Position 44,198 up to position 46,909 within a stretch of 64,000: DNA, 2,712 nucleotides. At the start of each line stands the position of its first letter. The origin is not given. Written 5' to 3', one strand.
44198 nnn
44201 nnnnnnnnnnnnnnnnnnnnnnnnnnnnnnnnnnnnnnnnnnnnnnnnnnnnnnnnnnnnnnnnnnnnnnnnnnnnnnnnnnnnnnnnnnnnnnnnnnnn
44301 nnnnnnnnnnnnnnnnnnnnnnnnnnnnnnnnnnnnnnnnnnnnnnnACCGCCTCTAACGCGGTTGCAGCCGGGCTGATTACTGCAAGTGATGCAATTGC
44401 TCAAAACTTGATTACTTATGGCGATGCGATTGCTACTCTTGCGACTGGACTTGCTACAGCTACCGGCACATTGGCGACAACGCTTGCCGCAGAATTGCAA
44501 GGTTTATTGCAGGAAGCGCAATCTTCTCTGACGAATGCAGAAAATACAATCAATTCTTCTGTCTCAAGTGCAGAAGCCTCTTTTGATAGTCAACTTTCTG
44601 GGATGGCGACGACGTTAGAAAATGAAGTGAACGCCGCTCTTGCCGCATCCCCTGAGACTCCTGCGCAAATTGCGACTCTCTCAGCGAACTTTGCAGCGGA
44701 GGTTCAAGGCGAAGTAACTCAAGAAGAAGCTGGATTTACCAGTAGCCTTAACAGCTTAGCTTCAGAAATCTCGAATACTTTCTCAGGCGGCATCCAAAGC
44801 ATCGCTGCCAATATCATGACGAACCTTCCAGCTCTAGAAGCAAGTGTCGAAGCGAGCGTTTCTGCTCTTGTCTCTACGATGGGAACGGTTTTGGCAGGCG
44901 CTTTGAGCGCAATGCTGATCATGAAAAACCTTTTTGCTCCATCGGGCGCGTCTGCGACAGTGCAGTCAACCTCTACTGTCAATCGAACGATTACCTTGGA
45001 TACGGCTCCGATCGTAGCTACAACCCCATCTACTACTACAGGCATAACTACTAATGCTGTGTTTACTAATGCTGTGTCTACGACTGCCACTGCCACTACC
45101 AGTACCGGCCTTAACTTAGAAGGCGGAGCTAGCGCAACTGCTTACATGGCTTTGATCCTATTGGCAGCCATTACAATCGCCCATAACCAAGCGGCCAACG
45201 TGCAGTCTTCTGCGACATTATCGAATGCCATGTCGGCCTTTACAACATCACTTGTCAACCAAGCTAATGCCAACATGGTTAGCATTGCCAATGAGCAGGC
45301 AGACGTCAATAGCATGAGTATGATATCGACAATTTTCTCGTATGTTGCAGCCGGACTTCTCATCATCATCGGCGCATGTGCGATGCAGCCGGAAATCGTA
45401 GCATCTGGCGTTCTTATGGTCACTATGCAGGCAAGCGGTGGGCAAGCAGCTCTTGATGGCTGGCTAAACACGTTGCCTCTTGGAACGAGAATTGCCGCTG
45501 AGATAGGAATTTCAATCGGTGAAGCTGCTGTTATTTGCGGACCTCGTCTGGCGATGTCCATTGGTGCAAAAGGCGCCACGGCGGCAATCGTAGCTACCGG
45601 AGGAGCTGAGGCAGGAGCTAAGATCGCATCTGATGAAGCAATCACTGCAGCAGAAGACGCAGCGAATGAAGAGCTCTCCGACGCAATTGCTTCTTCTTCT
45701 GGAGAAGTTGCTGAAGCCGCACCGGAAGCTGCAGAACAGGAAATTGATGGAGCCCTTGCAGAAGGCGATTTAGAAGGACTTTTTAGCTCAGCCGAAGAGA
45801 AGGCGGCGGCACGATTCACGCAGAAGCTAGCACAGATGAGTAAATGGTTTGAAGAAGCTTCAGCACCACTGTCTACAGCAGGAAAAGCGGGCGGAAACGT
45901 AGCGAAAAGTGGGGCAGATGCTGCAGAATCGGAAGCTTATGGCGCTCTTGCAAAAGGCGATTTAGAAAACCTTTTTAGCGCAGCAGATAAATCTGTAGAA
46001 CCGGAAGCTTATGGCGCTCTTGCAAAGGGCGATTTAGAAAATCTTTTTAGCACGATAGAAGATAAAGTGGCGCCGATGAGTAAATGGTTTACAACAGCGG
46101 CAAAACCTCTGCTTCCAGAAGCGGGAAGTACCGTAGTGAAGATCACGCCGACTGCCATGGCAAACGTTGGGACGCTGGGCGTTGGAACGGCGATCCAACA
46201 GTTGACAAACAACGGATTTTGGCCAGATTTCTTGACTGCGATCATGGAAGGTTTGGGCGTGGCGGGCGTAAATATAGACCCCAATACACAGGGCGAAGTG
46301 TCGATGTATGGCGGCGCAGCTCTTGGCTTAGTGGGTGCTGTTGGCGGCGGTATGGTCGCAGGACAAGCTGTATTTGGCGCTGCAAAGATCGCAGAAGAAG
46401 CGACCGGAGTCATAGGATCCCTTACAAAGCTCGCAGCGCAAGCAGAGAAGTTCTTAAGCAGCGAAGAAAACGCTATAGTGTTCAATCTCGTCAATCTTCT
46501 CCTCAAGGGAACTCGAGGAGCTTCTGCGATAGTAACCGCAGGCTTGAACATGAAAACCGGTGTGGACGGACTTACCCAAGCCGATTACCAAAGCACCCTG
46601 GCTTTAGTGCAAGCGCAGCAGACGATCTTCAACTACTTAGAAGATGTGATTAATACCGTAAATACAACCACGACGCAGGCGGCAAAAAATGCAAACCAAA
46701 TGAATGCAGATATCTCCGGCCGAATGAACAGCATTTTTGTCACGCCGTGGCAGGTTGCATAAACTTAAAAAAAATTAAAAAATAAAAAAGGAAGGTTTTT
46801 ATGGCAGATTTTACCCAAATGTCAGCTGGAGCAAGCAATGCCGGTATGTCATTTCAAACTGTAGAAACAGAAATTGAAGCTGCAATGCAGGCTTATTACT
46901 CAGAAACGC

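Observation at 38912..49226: Six-gene operon of unrecognisable Ser/Thr/Ala/Gln-rich proteins beside the injectisome needle block: candidate undescribed T3SS tip/translocon/effector module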

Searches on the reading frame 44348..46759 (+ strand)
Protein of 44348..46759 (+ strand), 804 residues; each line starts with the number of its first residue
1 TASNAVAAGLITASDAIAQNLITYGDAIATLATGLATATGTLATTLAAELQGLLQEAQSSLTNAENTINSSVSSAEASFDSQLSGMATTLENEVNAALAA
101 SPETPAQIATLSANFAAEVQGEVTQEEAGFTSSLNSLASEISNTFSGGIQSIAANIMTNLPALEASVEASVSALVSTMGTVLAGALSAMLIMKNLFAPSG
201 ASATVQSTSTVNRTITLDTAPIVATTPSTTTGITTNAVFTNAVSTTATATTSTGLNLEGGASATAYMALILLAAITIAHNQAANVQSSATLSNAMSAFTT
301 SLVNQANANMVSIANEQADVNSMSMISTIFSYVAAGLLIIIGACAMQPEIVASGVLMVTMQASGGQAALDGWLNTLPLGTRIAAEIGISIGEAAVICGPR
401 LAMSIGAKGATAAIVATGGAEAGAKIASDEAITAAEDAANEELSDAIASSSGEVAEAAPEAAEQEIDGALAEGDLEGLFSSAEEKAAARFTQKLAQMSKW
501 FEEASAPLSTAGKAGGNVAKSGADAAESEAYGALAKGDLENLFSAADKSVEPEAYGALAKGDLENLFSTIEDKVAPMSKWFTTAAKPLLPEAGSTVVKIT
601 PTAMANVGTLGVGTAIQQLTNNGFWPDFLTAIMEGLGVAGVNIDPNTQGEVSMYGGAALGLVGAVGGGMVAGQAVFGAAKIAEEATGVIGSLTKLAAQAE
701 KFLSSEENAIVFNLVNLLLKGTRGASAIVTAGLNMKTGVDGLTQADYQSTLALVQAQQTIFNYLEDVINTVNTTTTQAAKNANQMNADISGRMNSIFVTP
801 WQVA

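Call 9: find_homologous_proteins(query=window:44348-46759:+, max_evalue=0.001)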
Query window:44348-46759:+: 8000 candidates shared short words with the query, none scored E <= 0.001.

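Call 10: search_solved_structures(query=window:44348-46759:+, max_evalue=1)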
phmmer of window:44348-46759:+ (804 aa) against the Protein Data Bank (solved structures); distinct sequences matched with E-value up to 1: 0.

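Call 25: search_protein_representatives(protein=window:44348-46759:+)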
Query: 804 residues. Proteins with E-value up to 0.001 (for the whole library): 19; up to 1e-10: 4; up to 1e-30: 1. The best 19 are listed.
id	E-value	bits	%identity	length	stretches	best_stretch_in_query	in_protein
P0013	2.6e-35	138.8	35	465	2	252-453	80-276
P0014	3.2e-24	102.2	36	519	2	244-425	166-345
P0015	1.2e-20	90.4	31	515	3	257-428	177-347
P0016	8.5e-11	57.8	31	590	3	312-441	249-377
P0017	1.3e-10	57.2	29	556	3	521-803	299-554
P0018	1.4e-10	57.1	27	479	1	265-472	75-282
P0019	1.3e-08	50.6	30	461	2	264-452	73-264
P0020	2.3e-08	49.8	32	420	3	251-442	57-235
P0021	2.9e-08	49.4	32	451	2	247-441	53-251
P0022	3.3e-08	49.3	32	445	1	212-551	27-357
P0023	1.5e-07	47.1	31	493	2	241-462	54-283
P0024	2.4e-06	43.1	33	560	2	198-560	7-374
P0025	2.9e-06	42.8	31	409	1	255-422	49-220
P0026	5.4e-06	41.9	25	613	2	87-448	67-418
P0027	5.4e-06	41.9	31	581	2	616-802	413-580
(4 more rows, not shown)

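Call 26: search_protein_families(library=pfam, proteins=[P0013, P0014, P0015, P0016, P0017, P0018, P0019, P0020, P0021, P0022], max_evalue=0.1)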
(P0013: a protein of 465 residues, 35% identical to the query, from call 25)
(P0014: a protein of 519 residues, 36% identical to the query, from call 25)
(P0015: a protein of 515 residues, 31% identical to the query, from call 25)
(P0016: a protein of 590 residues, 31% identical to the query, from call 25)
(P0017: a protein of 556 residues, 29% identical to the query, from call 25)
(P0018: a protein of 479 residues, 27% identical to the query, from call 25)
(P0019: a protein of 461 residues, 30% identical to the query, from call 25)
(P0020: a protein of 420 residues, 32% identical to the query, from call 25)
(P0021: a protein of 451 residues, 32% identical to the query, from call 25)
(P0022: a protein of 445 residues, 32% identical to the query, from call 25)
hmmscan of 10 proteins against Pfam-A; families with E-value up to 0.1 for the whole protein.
P0013 (465 aa): 1 family
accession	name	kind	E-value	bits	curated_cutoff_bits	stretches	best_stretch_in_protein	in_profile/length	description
PF05311.16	Baculo_PP31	-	0.09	12.7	25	0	408-447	90-130/267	Baculovirus 33KDa late protein (PP31)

P0014 (519 aa): 6 families
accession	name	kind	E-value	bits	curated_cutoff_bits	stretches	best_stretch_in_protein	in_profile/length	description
PF11887.13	Mce4_CUP1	-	0.0012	18.9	32.6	1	94-173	58-136/222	Cholesterol uptake porter CUP1 of Mce4, putative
PF04513.17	Baculo_PEP_C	-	0.012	16.1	38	1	95-162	18-86/140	Baculovirus polyhedron envelope protein, PEP, C terminus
PF04168.17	Alpha-E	-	0.018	15.2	20.8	1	74-154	204-287/294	A predicted alpha-helical domain with a conserved ER motif.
PF13094.11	CENP-Q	-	0.039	14.6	28.5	1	92-170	21-98/162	CENP-Q, a CENPA-CAD centromere complex subunit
PF14694.11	LINES_N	-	0.062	13.1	25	1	139-253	140-252/351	Lines N-terminus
PF04108.17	ATG17_like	-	0.099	12.5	43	0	111-238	112-195/355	Autophagy protein ATG17-like domain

P0015 (515 aa): 1 family
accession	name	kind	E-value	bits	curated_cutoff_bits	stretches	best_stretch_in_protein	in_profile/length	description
PF24414.1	DUF7547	-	0.087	13.2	27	0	102-144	91-133/209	Family of unknown function (DUF7547)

P0016 (590 aa): 0 families

P0017 (556 aa): 1 family
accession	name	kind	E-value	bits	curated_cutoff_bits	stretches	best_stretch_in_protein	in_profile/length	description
PF10654.15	DUF2481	-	0.097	13.2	27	0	119-165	15-59/126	Protein of unknown function (DUF2481)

P0018 (479 aa): 2 families
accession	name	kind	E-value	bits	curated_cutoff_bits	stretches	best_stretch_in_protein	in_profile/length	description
PF25115.1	Agd3_CE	-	0.0068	15.9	27.6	1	80-147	262-330/366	Agd3 deacetylase domain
PF10661.14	EssA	-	0.011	16.1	24.1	1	81-154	66-138/147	WXG100 protein secretion system (Wss), protein EssA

P0019 (461 aa): 0 families

P0020 (420 aa): 0 families

P0021 (451 aa): 2 families
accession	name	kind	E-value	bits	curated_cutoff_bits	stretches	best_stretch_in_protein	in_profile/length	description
PF02203.21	TarH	-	0.045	14.1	25.2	1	66-122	50-106/177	Tar ligand binding domain homologue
PF25034.1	Spectrin_SYNE1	-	0.082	13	35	0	387-443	129-183/188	Nesprin-1, spectrin repeats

P0022 (445 aa): 2 families
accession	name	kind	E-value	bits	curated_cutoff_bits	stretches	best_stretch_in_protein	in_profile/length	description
PF04888.17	SseC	-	0.0092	16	30.2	1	129-427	66-292/312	Secretion system effector C (SseC) like family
PF11239.13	DUF3040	-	0.023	15.4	24.7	1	105-163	18-80/84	Protein of unknown function (DUF3040)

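Call 27: search_protein_families(library=ncbifam, proteins=[P0013, P0014, P0015, P0016, P0017, P0018, P0019, P0020, P0021, P0022], max_evalue=0.1)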
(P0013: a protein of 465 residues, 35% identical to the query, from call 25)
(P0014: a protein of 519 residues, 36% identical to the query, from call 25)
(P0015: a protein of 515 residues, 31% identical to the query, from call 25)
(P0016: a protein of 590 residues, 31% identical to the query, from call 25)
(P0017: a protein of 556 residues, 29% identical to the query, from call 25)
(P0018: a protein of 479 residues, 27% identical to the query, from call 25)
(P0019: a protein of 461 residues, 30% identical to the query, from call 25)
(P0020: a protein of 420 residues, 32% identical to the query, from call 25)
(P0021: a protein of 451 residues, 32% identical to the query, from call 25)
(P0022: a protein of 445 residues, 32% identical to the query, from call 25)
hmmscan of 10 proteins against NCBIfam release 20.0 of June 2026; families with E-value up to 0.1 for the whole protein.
P0013 (465 aa): 0 families

P0014 (519 aa): 0 families

P0015 (515 aa): 0 families

P0016 (590 aa): 0 families

P0017 (556 aa): 2 families
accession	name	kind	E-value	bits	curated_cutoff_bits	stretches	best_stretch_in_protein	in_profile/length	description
NF045847.1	MGA1079_SerProt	subfamily_domain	0.029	12.6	400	1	66-148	113-186/903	MGA_1079 family surface serine endopeptidase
TIGR02457.1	TreS_Cterm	hypoth_equivalog_domain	0.065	11.9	375.05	1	56-151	286-377/529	putative maltokinase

P0018 (479 aa): 0 families

P0019 (461 aa): 1 family
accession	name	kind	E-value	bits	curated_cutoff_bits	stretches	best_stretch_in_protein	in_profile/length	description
NF009118.0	PRK12469.1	subfamily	0.038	12.8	396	1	217-324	62-166/483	RNA polymerase factor sigma-54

P0020 (420 aa): 0 families

P0021 (451 aa): 1 family
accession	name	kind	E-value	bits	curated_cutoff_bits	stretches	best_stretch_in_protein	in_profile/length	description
NF033885.1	conj_TraP_IncI1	equivalog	0.025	14.3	135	0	46-130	58-143/217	conjugal transfer protein TraP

P0022 (445 aa): 1 family
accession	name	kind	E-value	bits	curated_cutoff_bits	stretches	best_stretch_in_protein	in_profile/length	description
NF058603.1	SCO2097_fam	equivalog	0.09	13.1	110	0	107-165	21-79/129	SCO2097 family morphological protein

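Call 29: find_encoding_contigs(protein=P0013, flank=8000, max_places=4)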
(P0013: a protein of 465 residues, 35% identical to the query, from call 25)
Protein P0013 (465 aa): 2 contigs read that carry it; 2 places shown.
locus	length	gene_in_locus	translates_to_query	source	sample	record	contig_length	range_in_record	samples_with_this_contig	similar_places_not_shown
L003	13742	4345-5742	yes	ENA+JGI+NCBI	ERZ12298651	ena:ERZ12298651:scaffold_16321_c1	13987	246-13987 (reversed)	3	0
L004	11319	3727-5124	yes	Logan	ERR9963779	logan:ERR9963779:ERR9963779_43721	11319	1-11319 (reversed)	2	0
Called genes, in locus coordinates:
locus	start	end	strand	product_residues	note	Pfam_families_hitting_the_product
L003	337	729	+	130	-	-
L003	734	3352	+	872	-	-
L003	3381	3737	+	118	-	PF13340:DUF4096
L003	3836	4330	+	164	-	-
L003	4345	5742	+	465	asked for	-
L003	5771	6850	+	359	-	-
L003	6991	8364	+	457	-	-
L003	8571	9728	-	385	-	PF13173:AAA_14, PF13635:DUF4143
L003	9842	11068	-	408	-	PF06689:zf-C4_ClpX, PF00493:MCM (weak), PF01078:Mg_chelatase (faint), PF00004:AAA, PF07724:AAA_2, PF07728:AAA_5 (faint), PF10431:ClpB_D2-small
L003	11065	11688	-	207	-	PF00574:CLP_protease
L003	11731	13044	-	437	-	PF05697:Trigger_N, PF05698:Trigger_C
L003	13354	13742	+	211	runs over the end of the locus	?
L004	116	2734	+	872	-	-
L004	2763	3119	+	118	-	PF13340:DUF4096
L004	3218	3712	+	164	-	-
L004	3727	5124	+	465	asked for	-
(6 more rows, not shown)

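Call 30: find_encoding_contigs(protein=P0014, flank=10000, max_places=3)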
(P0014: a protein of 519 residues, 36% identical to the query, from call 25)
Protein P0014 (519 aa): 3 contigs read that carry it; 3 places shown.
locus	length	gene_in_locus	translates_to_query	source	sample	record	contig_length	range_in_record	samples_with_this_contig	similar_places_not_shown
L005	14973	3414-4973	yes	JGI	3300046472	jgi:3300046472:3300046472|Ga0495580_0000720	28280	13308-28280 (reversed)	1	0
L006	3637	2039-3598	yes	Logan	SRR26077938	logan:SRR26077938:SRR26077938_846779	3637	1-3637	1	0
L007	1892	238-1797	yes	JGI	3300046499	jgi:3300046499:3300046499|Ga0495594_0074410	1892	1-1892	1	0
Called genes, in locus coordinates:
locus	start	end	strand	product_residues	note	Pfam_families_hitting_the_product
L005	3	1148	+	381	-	?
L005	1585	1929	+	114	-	PF13340:DUF4096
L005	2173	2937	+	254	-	-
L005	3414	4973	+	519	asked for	-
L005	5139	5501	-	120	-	-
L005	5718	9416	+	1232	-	PF00176:SNF2-rel_dom, PF04851:ResIII, PF00271:Helicase_C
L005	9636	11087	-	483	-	PF13173:AAA_14, PF13635:DUF4143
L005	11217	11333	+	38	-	-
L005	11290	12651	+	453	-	PF00009:GTP_EFTU, PF00071:Ras (faint), PF01926:MMR_HSR1, PF02421:FeoB_N, PF01926:MMR_HSR1, PF02421:FeoB_N, PF00009:GTP_EFTU (weak), PF14714:KH_dom-like, +8 more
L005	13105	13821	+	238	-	-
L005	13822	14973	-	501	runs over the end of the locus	PF03219:TLC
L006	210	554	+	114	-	PF13340:DUF4096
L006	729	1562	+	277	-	-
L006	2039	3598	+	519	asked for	-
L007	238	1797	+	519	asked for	-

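Call 31: find_encoding_contigs(protein=P0016, flank=10000, max_places=3)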
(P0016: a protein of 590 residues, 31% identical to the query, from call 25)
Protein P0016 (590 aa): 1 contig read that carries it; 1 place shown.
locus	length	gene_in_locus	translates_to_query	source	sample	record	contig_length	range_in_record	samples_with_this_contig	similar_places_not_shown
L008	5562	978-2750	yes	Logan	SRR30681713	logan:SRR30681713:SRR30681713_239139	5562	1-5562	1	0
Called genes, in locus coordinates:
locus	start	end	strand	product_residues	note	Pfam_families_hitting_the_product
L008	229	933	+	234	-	-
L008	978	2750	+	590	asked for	-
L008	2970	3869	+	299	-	-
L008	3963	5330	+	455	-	-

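Call 32: find_encoding_contigs(protein=P0022, flank=10000, max_places=3)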
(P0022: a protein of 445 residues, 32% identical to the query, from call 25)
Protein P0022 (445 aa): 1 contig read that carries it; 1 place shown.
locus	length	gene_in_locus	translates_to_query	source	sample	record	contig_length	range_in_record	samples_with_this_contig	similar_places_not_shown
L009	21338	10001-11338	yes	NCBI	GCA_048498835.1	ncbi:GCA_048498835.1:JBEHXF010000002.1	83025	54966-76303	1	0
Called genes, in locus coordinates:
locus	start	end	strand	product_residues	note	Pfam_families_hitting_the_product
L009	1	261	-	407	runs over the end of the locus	PF00006:ATP-synt_ab, PF18269:T3SS_ATPase_C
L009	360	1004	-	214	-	PF09392:T3SS_needle_F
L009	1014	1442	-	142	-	PF09613:HrpB1_HrpK (weak)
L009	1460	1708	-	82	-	-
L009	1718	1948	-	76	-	PF17376:DUF5398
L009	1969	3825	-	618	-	PF16697:Yop-YscD_cpl, PF00498:FHA, PF16697:Yop-YscD_cpl, PF00498:FHA, PF23863:CdsD_PD1, PF22598:CdsD_PD2, PF23862:CdsD_C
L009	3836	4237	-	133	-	-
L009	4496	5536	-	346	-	PF13310:Virulence_RhuM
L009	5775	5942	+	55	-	-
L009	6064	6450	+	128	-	-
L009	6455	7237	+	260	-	-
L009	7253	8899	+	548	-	-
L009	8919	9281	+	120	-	PF13340:DUF4096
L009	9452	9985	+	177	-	-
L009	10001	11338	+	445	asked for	-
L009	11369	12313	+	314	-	-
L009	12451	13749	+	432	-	-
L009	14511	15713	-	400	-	PF07690:MFS_1, PF00083:Sugar_tr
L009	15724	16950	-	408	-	PF06689:zf-C4_ClpX, PF00493:MCM (weak), PF01078:Mg_chelatase (faint), PF07724:AAA_2, PF00004:AAA, PF07728:AAA_5 (faint), PF10431:ClpB_D2-small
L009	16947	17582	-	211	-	PF00574:CLP_protease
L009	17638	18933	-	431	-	PF05697:Trigger_N, PF05698:Trigger_C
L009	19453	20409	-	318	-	PF20434:BD-FAE, PF07859:Abhydrolase_3, PF00326:Peptidase_S9 (faint)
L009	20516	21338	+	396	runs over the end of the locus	-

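Call 38: find_related_loci(query=A3, collection=genome_contigs, flank=10000)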
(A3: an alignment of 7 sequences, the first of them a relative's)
Query A3 (590 aa) in genome_contigs; peptide patterns used: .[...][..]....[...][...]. (x = any residue, [..] = any of these).
5 stretches matched a pattern, but none encodes a relative of the query by tblastn (E <= 1e-3).

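Call 40: find_homologous_proteins(query=A4, max_evalue=0.001)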
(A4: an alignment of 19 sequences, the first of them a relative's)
Query A4 (19 sequences) (590 aa, profile of the alignment): 4 proteins with E <= 0.001 among 8000 candidates.
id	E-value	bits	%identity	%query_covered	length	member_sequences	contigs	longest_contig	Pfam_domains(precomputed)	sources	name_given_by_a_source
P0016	1.7e-143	497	100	100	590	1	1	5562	-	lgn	-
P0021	6.2e-134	465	30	57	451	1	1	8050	-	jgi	jgi:hypothetical protein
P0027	1.0e-131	458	46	100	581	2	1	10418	-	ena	-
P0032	3.9e-72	262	30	94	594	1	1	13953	-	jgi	jgi:hypothetical protein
